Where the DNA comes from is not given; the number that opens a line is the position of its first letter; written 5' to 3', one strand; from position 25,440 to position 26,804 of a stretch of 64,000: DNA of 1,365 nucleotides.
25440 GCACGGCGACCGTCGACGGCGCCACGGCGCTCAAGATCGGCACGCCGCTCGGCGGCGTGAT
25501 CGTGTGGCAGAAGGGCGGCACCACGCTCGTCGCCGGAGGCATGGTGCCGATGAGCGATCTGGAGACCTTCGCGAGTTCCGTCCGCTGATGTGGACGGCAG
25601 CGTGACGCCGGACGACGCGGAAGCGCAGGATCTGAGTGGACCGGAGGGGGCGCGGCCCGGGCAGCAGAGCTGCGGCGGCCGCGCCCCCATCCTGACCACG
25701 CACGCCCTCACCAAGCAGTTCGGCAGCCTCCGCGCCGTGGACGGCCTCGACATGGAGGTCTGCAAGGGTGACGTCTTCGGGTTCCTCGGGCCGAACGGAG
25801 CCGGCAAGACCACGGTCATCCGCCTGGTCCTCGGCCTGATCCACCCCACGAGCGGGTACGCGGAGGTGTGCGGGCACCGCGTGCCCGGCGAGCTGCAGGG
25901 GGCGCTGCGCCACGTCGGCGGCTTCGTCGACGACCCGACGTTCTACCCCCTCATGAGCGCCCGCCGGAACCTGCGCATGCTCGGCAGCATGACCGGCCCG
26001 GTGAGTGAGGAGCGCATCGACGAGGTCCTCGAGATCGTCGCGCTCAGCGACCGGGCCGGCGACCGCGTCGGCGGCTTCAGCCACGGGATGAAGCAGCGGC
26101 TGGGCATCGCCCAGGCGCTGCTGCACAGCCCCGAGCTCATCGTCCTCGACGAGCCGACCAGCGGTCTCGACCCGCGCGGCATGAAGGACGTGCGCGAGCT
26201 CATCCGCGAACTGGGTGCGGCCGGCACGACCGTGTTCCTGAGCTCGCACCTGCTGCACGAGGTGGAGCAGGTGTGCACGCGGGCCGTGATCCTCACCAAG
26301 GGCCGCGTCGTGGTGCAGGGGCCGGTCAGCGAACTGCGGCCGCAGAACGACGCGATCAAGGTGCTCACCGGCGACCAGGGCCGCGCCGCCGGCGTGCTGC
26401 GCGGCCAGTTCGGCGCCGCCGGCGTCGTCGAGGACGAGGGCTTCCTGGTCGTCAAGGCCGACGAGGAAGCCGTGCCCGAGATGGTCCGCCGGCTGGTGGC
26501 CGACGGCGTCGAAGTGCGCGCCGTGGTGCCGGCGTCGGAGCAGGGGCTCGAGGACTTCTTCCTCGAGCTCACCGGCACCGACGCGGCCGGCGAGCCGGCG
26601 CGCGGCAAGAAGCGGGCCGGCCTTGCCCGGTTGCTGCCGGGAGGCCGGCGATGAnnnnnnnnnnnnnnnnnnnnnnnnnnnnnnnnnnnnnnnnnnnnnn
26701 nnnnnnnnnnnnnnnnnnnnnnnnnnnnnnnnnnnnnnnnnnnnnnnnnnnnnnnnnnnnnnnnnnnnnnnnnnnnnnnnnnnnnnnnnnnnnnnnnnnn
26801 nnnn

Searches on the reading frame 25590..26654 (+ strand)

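Call 58: search_protein_families(library=ncbifam, proteins=[window:25590-26654:+], max_evalue=1e-15)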
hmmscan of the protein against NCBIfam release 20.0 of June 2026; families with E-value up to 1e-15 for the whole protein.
window:25590-26654:+ (354 aa): 130 families (the best 25 are shown)
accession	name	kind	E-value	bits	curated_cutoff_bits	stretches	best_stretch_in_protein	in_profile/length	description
TIGR01188.1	drrA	subfamily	1.8e-65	221.2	312.45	1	42-329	1-302/302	daunorubicin resistance ABC transporter, ATP-binding protein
TIGR03740.1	galliderm_ABC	subfamily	3.2e-58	197.1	309.75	1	35-246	1-208/223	lantibiotic protection ABC transporter ATP-binding subunit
TIGR03522.1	GldA_ABC_ATP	equivalog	3.7e-53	181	402.6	1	38-260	6-232/301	gliding motility-associated ABC transporter ATP-binding subunit GldA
NF010060.0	PRK13537.1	equivalog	7.4e-51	172.9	521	1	31-331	12-311/314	nodulation factor ABC transporter ATP-binding protein NodI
NF010059.0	PRK13536.1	equivalog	2.6e-46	158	549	1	38-331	47-339/342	nodulation factor ABC transporter ATP-binding protein NodI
TIGR03864.1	PQQ_ABC_ATP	hypoth_equivalog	8e-45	153.1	302.25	1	35-256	2-226/236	ABC transporter, ATP-binding subunit, PQQ-dependent alcohol dehydrogenase system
TIGR01288.1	nodI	equivalog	1.6e-44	152.2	424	1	39-331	9-300/303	nodulation factor ABC transporter ATP-binding protein NodI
NF033858.1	ABC2_perm_RbbA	equivalog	2.2e-44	151.6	1050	1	31-254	263-489/909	ribosome-associated ATPase/putative transporter RbbA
TIGR04406.1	LPS_export_lptB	equivalog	1.3e-35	122.9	240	1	35-263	2-236/239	LPS export ABC transporter ATP-binding protein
NF008449.1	PRK11300.1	equivalog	9.9e-33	113.5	362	1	142-262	133-254/255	high-affinity branched-chain amino acid ABC transporter ATP-binding protein LivG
TIGR03411.1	urea_trans_UrtD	equivalog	1.5e-32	113.2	304.1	1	34-261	2-241/242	urea ABC transporter ATP-binding protein UrtD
NF047568.1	PSM_export_PmtC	equivalog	1.8e-31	109.7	375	1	38-302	4-260/290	phenol-soluble modulin export ABC transporter ATP-binding protein PmtC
NF047565.1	PSM_export_PmtA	equivalog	2.4e-31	109.1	350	1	50-257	17-223/282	phenol-soluble modulin export ABC transporter ATP-binding protein PmtA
TIGR04521.1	ECF_ATPase_2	equivalog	6.1e-31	107.5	330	1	140-257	121-240/279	energy-coupling factor transporter ATPase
TIGR03410.1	urea_trans_UrtE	equivalog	8.6e-31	107.2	285.8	1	36-250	2-220/230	urea ABC transporter ATP-binding subunit UrtE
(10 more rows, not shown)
